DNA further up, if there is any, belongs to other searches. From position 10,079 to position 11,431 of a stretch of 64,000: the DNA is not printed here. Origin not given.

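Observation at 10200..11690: Low-GC two-gene cassette of unknown function (TM-anchored 350-aa protein plus 78-aa Zn-ribbon protein): best candidate for an undescribed accessory or defence-type module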

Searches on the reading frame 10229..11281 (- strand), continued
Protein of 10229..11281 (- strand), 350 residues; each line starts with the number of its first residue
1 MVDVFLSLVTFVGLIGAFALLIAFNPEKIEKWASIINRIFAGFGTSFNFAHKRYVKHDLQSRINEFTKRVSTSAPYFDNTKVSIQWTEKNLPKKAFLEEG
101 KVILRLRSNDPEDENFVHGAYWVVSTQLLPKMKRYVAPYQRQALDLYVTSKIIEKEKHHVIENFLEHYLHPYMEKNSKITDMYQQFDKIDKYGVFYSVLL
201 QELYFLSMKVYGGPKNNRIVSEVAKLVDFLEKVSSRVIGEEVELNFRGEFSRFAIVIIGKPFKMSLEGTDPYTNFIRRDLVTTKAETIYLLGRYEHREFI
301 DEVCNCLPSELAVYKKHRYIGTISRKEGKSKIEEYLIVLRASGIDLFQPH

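Call 28: fold_search(model_id=the predicted structure, library=pdb)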
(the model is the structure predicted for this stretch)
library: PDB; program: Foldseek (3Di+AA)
matches with E <= 10: 656; with E <= 0.001: 0
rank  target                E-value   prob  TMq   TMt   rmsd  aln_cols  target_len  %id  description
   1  1y9x_MODEL_1_A        1.5e-03  1.00  0.21  0.66   6.8       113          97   15  Solution structure of Archaeon DNA-binding protein ssh10b (released 2005-06-21)
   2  1h0x_A                2.0e-03  1.00  0.19  0.58   3.9        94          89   16  Structure of Alba: an archaeal chromatin protein modulated by acetylation (released 2002-09-05)
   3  8xao_B                3.1e-03  1.00  0.21  0.69   2.8        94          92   15  The thermostable and acid-tolerant DNA-binding protein (released 2024-12-11)
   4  3toe_A                3.6e-03  1.00  0.19  0.65   3.5        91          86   15  Structure of Mth10b (released 2012-04-25)
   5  8xap_B                4.2e-03  1.00  0.19  0.66   3.0        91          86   15  Thermostable and acid-tolerant DNA-binding protein (released 2024-12-11)
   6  8xaq_A                6.1e-03  1.00  0.20  0.64   3.1        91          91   15  The thermostable and acid-tolerant DNA-binding protein (released 2024-12-11)
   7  2h9u                  6.1e-03  1.00  0.18  0.53   5.5        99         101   16  Crystal structure of the archaea specific DNA binding protein (released 2007-06-12)
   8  1wy7_B                6.5e-03  0.90  0.20  0.30  12.2       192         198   14  crystal structure of a putative RNA methyltransferase PH1948 from Pyrococcus horikoshii (released 2005-12-13)
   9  1wy7_A                6.8e-03  0.84  0.19  0.28  12.3       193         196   16  crystal structure of a putative RNA methyltransferase PH1948 from Pyrococcus horikoshii (released 2005-12-13)
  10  2z7c_D                7.6e-03  1.00  0.21  0.69   3.0        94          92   15  Crystal structure of chromatin protein alba from hyperthermophilic archaeon pyrococcus horikoshii (released 2008-08-05)
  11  1ne2_A                8.0e-03  0.98  0.22  0.38  10.1       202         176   11  Crystal Structure of Thermoplasma acidophilum 1320 (APC5513) (released 2003-07-01)
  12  2z7c_A                8.9e-03  1.00  0.20  0.69   3.2        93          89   14  Crystal structure of chromatin protein alba from hyperthermophilic archaeon pyrococcus horikoshii (released 2008-08-05)
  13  4z9e_A                1.0e-02  1.00  0.20  0.73   3.8        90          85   16  Alba from Thermoplasma volcanium (released 2016-02-24)
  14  1wy7_D                1.2e-02  0.84  0.20  0.30  12.1       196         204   14  crystal structure of a putative RNA methyltransferase PH1948 from Pyrococcus horikoshii (released 2005-12-13)
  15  1nfj                  1.4e-02  1.00  0.20  0.67   3.2        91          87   15  Structure of a Sir2 substrate, alba, reveals a mechanism for deactylation-induced enhancement of DNA-binding (released 2003-08-05)
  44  9bxl_B                1.8e-01  0.87  0.18  0.25   6.4       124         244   10  OvoM from Sulfuricurvum sp. isolate STB_99, an ovothiol-biosynthetic N-methyltransferase in complex with SAM (released 2025-01-08)
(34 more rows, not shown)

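Call 36: search_protein_representatives(alignment_id=A1)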
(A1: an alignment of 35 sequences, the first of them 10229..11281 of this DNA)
Query: 35 sequences, 356 profile positions. Proteins with E-value up to 0.001 (for the whole library): 1231; up to 1e-10: 1016; up to 1e-30: 458. The best 150 are listed.
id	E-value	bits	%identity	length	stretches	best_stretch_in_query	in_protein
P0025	2.7e-150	516.7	-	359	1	3-355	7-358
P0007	1.2e-137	475.1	-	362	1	2-355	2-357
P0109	1.5e-134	464.9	-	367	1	1-355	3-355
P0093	4.8e-134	463.2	-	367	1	5-354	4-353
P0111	5.7e-129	446.5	-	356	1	1-354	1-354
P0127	9.4e-126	436.0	-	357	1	7-352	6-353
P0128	1.5e-125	435.3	-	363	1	1-355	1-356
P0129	2.7e-123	427.9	-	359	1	1-353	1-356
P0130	1.4e-121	422.2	-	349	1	5-354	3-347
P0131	7.0e-120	416.7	-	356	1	1-354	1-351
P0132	4.0e-119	414.1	-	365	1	5-354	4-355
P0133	4.3e-119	414.1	-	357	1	10-355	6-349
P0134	3.6e-115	401.2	-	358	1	1-354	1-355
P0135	3.0e-114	398.1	-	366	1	12-353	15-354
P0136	6.4e-114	397.0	-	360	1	8-354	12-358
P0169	7.6e-87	308.0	-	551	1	16-353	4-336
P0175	1.4e-82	294.0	-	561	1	4-332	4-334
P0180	2.1e-77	276.9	-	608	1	1-331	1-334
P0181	2.7e-77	276.6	-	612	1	7-353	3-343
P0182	1.2e-75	271.1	-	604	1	1-354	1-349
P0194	3.7e-70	253.1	-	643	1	7-353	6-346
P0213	1.3e-62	228.2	-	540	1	11-349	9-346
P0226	3.2e-57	210.5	-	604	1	15-347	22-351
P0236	6.8e-55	202.9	-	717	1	7-351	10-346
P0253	7.6e-52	192.8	-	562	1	8-352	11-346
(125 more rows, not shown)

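Call 37: search_protein_families(library=pfam, proteins=[P0169, P0175, P0180, P0181, P0182, P0194, P0213, P0226, P0236, P0253], max_evalue=0.01)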
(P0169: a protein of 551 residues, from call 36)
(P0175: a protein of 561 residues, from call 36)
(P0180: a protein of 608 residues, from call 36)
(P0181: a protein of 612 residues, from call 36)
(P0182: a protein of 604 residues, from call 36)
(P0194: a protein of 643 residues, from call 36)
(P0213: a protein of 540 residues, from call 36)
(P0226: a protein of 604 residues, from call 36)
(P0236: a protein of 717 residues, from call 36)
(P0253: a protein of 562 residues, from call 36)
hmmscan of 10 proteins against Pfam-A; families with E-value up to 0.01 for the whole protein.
P0169 (551 aa): 1 family
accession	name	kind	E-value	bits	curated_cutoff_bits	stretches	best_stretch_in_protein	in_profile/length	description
PF00313.28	CSD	-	7.9e-09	35.7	27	1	364-408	2-48/66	'Cold-shock' DNA-binding domain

P0175 (561 aa): 1 family
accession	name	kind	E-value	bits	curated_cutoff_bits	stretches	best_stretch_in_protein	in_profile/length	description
PF00313.28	CSD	-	3.8e-05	23.9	27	0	379-437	3-61/66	'Cold-shock' DNA-binding domain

P0180 (608 aa): 1 family
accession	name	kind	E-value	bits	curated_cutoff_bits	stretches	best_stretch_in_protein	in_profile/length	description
PF00313.28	CSD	-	3.4e-07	30.5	27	1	383-435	2-56/66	'Cold-shock' DNA-binding domain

P0181 (612 aa): 2 families
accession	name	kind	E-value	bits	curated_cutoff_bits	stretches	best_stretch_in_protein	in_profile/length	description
PF00313.28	CSD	-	1.2e-12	47.9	27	1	367-426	3-64/66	'Cold-shock' DNA-binding domain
PF08206.17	OB_RNB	-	1.1e-08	35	24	0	375-429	8-57/58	Ribonuclease B OB domain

P0182 (604 aa): 1 family
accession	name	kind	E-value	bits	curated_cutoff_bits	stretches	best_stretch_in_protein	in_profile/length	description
PF08206.17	OB_RNB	-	0.0018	18.3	24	0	537-575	10-44/58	Ribonuclease B OB domain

P0194 (643 aa): 0 families

P0213 (540 aa): 1 family
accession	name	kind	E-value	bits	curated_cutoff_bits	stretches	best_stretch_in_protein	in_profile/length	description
PF00313.28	CSD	-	0.00033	20.9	27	1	458-516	3-64/66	'Cold-shock' DNA-binding domain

P0226 (604 aa): 2 families
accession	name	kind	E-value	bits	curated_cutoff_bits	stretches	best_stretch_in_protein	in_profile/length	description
PF13371.12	TPR_9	-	4.4e-05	23.8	35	1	392-455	9-72/73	Tetratricopeptide repeat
PF14559.12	TPR_19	-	0.0051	17.5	25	0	479-544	3-66/68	Tetratricopeptide repeat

P0236 (717 aa): 0 families

P0253 (562 aa): 0 families

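Call 39: find_related_loci(query=A1, collection=viral_contigs, flank=10000)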
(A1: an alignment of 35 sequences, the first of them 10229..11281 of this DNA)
Query A1 (350 aa) in viral_contigs; peptide patterns used: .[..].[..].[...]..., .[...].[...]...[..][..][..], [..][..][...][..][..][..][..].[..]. (x = any residue, [..] = any of these).
116 stretches matched a pattern; 1 encode a relative of the query (tblastn E <= 1e-3); 1 distinct loci.
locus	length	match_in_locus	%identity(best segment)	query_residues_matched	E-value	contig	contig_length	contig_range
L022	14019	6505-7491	40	20-349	2e-74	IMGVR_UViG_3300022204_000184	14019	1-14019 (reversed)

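Call 40: find_related_loci(query=A1, collection=metagenome_contigs, flank=10000)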
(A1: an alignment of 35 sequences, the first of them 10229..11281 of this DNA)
Query A1 (350 aa) in metagenome_contigs; peptide patterns used: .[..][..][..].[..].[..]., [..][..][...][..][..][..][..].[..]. (x = any residue, [..] = any of these).
225 stretches matched a pattern; 65 encode a relative of the query (tblastn E <= 1e-3); 65 distinct loci.
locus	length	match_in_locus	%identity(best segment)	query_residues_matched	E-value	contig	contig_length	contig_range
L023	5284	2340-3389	47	8-349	3e-114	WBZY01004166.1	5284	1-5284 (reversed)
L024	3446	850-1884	45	8-348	9e-103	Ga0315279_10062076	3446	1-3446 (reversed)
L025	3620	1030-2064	45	8-348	2e-102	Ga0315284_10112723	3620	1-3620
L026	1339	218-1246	45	4-349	1e-103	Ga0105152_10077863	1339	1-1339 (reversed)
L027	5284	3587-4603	46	7-349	2e-93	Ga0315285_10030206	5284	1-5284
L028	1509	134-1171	45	5-349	4e-99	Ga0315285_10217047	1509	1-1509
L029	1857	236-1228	41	18-349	8e-95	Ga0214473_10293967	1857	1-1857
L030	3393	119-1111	43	19-349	5e-91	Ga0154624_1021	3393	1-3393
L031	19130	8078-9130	41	5-348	6e-90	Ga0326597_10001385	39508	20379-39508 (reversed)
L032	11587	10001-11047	40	1-349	1e-89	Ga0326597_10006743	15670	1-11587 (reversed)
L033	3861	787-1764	43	24-349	8e-89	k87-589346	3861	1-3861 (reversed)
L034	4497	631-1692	42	3-349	7e-89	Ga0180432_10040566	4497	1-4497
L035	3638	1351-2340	44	20-349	6e-89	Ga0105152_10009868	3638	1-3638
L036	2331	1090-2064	40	26-349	1e-87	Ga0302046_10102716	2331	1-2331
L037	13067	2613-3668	39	6-348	2e-84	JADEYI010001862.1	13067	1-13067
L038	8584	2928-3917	42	20-349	7e-84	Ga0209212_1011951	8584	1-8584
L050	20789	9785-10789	37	15-349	6e-73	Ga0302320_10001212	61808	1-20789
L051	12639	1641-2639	37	15-347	5e-71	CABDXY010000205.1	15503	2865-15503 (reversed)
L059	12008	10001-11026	34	5-348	1e-61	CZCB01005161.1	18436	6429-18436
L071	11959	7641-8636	30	9-340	1e-49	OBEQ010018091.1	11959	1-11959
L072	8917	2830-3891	30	1-344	2e-48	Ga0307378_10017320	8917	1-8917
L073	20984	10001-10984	30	19-344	8e-48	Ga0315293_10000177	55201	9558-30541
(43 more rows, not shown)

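Call 45: search_protein_families(library=pfam, alignment_id=A2, max_evalue=0.00001)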
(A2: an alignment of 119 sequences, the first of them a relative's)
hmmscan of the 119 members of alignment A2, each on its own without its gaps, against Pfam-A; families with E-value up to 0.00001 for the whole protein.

A. member 1, L005:171-866:+ (232 aa): 0 families

B. families by the number of members that match (of 119 scanned): 89 families (the first 25 are shown)
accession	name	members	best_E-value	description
PF00239.26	Resolvase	3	3.4e-29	Resolvase, N terminal domain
PF02086.21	MethyltransfD12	3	8.7e-23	D12 class N6 adenine-specific DNA methyltransferase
PF04851.21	ResIII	3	3.8e-22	Type III restriction enzyme, res subunit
PF18766.7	SWI2_SNF2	2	2.7e-77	SWI2/SNF2 ATPase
PF00731.26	AIRC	2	2.1e-59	AIR carboxylase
PF04313.20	HSDR_N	2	5.6e-47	Type I restriction enzyme R protein N terminus (HSDR_N)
PF11867.13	T1RH-like_C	2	5.3e-43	Type I restriction enzyme HindI endonuclease subunit-like, C-terminal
PF20796.3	PDDEXK_13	2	5.1e-40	PD-(D/E)XK nuclease superfamily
PF01555.25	N6_N4_Mtase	2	2.4e-39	DNA methylase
PF13814.12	Replic_Relax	2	1.3e-27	Replication-relaxation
PF00589.27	Phage_integrase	2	1.7e-26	Phage integrase family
PF22558.3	REase-ARP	2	8.8e-26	Restriction Endonuclease associating with ARP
PF22679.2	T1R_D3-like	2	7.6e-19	Type I restriction enzyme subunit R domain 3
PF13508.13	Acetyltransf_7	2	8.2e-11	Acetyltransferase (GNAT) domain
PF00583.31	Acetyltransf_1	2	5.3e-10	Acetyltransferase (GNAT) family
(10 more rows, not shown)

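Call 46: search_protein_families(library=padloc, alignment_id=A2, max_evalue=0.00001)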
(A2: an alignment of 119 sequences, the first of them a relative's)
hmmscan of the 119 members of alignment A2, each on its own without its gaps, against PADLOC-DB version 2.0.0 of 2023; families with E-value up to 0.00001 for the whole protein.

A. member 1, L005:171-866:+ (232 aa): 0 families

B. families by the number of members that match (of 119 scanned): 242 families (the first 25 are shown)
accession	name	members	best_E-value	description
PDLC04134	mad2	4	2.1e-36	mads_2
PDLC03040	REase_I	2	6.6e-186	Type I restriction enzyme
PDLC03342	MTase_II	2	1.1e-141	Type II methyltransferase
PDLC03019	MTase_I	2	3.4e-103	Type I methyltransferase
PDLC03044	REase_I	2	5.5e-92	Type I restriction enzyme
PDLC03041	REase_I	2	3.9e-78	Type I restriction enzyme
PDLC03568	REase_II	2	4.3e-71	Type II restriction enzyme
PDLC03298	MTase_II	2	2e-67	Type II methyltransferase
PDLC03229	MTase_II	2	7.5e-66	Type II methyltransferase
PDLC03350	MTase_II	2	2.9e-56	Type II methyltransferase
PDLC03048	REase_I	2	1.3e-51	Type I restriction enzyme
PDLC03353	MTase_II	2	6.4e-48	Type II methyltransferase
PDLC03257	MTase_II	2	8.1e-46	Type II methyltransferase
PDLC03287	MTase_II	2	3.4e-35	Type II methyltransferase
PDLC03373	MTase_II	2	1.5e-30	Type II methyltransferase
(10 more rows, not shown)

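Call 65: fold_search(model_id=the predicted structure, library=viral)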
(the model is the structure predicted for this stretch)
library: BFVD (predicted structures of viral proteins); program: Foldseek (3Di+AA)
matches with E <= 10: 542; with E <= 0.001: 1
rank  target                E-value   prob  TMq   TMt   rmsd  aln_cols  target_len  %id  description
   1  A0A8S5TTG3            5.3e-14  1.00  0.75  0.75   4.8       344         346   19  Uncharacterized protein [Siphoviridae sp. ct5jB2]
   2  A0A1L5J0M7            2.4e-03  0.96  0.28  0.10  13.3       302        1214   10  (no name in the UniProt tables at hand)
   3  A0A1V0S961            1.1e-02  0.57  0.19  0.21  16.0       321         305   11  Methyltransferase [Catovirus CTV1]
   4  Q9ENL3                1.3e-02  0.33  0.15  0.07  17.2       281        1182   10  Uncharacterized protein VP3 [Colorado tick fever virus (strain USA/Florio N-7180)]
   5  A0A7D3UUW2            2.8e-02  0.28  0.16  0.21  18.6       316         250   10  Methyltransferase [Fadolivirus FV1/VV64]
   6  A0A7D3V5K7            3.0e-02  0.82  0.19  0.29  11.9       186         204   10  tRNA mo(5)U34 methyltransferase [Fadolivirus FV1/VV64]
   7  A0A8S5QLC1            3.3e-02  0.80  0.16  0.36   8.8       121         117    5  DUF7698 domain-containing protein [Siphoviridae sp. ctezl47]
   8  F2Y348                3.7e-02  0.69  0.22  0.30  13.5       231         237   11  (no name in the UniProt tables at hand)
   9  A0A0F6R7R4            4.1e-02  0.44  0.18  0.22  17.0       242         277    9  site-specific DNA-methyltransferase (adenine-specific) [Sinorhizobium phage phiM9]
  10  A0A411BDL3            4.3e-02  0.57  0.16  0.27   8.9       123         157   10  (no name in the UniProt tables at hand)
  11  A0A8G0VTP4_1          7.3e-02  0.99  0.20  0.07   4.2        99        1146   13  (no name in the UniProt tables at hand)
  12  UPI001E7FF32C         8.1e-02  0.23  0.16  0.15  16.8       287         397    8  (no name look-up for this kind of identifier)
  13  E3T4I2                9.0e-02  0.23  0.20  0.20  18.2       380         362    8  PCIF1 WW domain-containing protein [Cafeteria roenbergensis virus (strain BV-PW1)]
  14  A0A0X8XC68            9.5e-02  0.72  0.17  0.21   5.9       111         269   14  (no name in the UniProt tables at hand)
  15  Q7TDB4                1.1e-01  0.20  0.20  0.09  15.8       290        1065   13  Outer capsid protein VP3 [Cryphonectria parasitica mycoreovirus 1 (strain 9B21)]
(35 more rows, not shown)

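Call 75: search_dna_similar(query=window:10229-11281:-, collection=phages, mode=protein, max_evalue=0.001)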
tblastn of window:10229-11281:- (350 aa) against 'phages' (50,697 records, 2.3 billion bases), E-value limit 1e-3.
No match.

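Call 76: search_dna_similar(query=window:10229-11281:-, collection=plasmids, mode=protein, max_evalue=0.001)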
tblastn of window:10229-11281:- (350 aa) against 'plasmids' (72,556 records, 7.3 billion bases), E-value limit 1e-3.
No match.

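Call 77: search_protein_families(library=phrogs, proteins=[L022:1834-2451:+, L022:2423-3535:+, L022:3499-3813:+, L022:3822-4502:-, L022:5358-5582:-, L022:7721-8317:-, L022:8346-9605:+, L022:9609-10226:+, L022:10183-11595:+, L022:11601-13001:+], max_evalue=0.00001)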
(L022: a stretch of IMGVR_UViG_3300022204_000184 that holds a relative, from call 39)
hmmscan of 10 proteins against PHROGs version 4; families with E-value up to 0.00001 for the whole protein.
L022:1834-2451:+ (206 aa): 0 families

L022:2423-3535:+ (371 aa): 0 families

L022:3499-3813:+ (105 aa): 0 families

L022:3822-4502:- (226 aa): 0 families

L022:5358-5582:- (74 aa): 0 families

L022:7721-8317:- (198 aa): 0 families

L022:8346-9605:+ (420 aa): 8 families
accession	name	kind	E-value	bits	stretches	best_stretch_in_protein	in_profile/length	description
phrog_498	-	other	9e-90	303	1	5-417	37-430/633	DNA methyltransferase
phrog_67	-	other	1.1e-28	101.8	1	156-412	103-348/743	DNA methyltransferase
phrog_23085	-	unknown function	1.7e-20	74.1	1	301-414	2-112/138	-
phrog_3008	-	other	6.6e-15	56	1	326-413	130-217/244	DNA methyltransferase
phrog_8071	-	DNA, RNA and nucleotide metabolism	3.4e-13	50.6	1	8-213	12-208/389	ParB-like partition protein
phrog_620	-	DNA, RNA and nucleotide metabolism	2.1e-12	48.6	1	6-121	12-114/217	ParB-like partition protein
phrog_723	-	DNA, RNA and nucleotide metabolism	2.1e-07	32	1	8-120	18-123/223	ParB-like partition protein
phrog_18293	-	other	4.7e-07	30.8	1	343-409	43-109/119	methyltransferase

L022:9609-10226:+ (206 aa): 1 family
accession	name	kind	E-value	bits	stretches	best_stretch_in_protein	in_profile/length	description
phrog_6299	-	head and packaging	1.1e-09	39.6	1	13-131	11-116/193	terminase small subunit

L022:10183-11595:+ (471 aa): 6 families
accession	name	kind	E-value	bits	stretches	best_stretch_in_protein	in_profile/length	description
phrog_979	-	head and packaging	2e-125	421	1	6-462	140-602/642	terminase large subunit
phrog_9526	-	head and packaging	3.9e-44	152.2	1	17-263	8-266/280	terminase large subunit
phrog_9453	-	head and packaging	1.2e-21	78.3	1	270-431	1-172/233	terminase large subunit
phrog_12171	-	head and packaging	2.3e-16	60.9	1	366-466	2-102/110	terminase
phrog_38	-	head and packaging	7.6e-08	32.5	1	274-464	520-708/760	terminase large subunit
phrog_2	-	head and packaging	1.2e-07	31.9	1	13-330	261-507/807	terminase large subunit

L022:11601-13001:+ (467 aa): 1 family
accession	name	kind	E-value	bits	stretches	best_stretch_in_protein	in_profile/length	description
phrog_146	-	head and packaging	3.9e-60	205.3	1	35-454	32-440/587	portal protein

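Call 78: search_protein_families(library=pfam, alignment_id=A1, max_evalue=1)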
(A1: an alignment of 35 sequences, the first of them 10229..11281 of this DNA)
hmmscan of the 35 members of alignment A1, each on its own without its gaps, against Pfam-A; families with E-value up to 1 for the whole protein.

A. member 1, window:10229-11281:- (350 aa): 2 families
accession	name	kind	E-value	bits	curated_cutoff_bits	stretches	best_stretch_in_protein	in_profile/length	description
PF12642.13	TpcC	-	0.037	14.3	27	1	142-194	123-176/231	Conjugative transposon protein TcpC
PF19124.5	DUF5808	-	0.28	11.2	26.3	1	39-52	11-23/26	Family of unknown function (DUF5808)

B. families by the number of members that match (of 35 scanned): 15 families
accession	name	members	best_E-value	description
PF08480.16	Disaggr_assoc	1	7e-05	Disaggregatase related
PF09559.15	Cas6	1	0.016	Cas6 Crispr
PF12642.13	TpcC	1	0.037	Conjugative transposon protein TcpC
PF04746.17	DUF575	1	0.054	Protein of unknown function (DUF575)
PF25664.1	Oleavirus_coat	1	0.067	Oleavirus coat protein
PF06398.17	Pex24p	1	0.086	Integral peroxisomal membrane peroxin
PF03706.18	LPG_synthase_TM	1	0.09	Lysylphosphatidylglycerol synthase TM region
PF15083.11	Colipase-like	1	0.093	Colipase-like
PF06747.18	CHCH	1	0.13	CHCH domain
PF21696.3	TECR_N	1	0.14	TECR, ubiquitin-like domain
PF18115.7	Tudor_3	1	0.18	DNA repair protein Crb2 Tudor domain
PF00239.26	Resolvase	1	0.18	Resolvase, N terminal domain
PF05165.17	GCH_III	1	0.19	GTP cyclohydrolase III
PF25049.1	OB_HELZ2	1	0.21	3'-5' exoribonuclease HELZ2, OB-fold domain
PF19124.5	DUF5808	1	0.28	Family of unknown function (DUF5808)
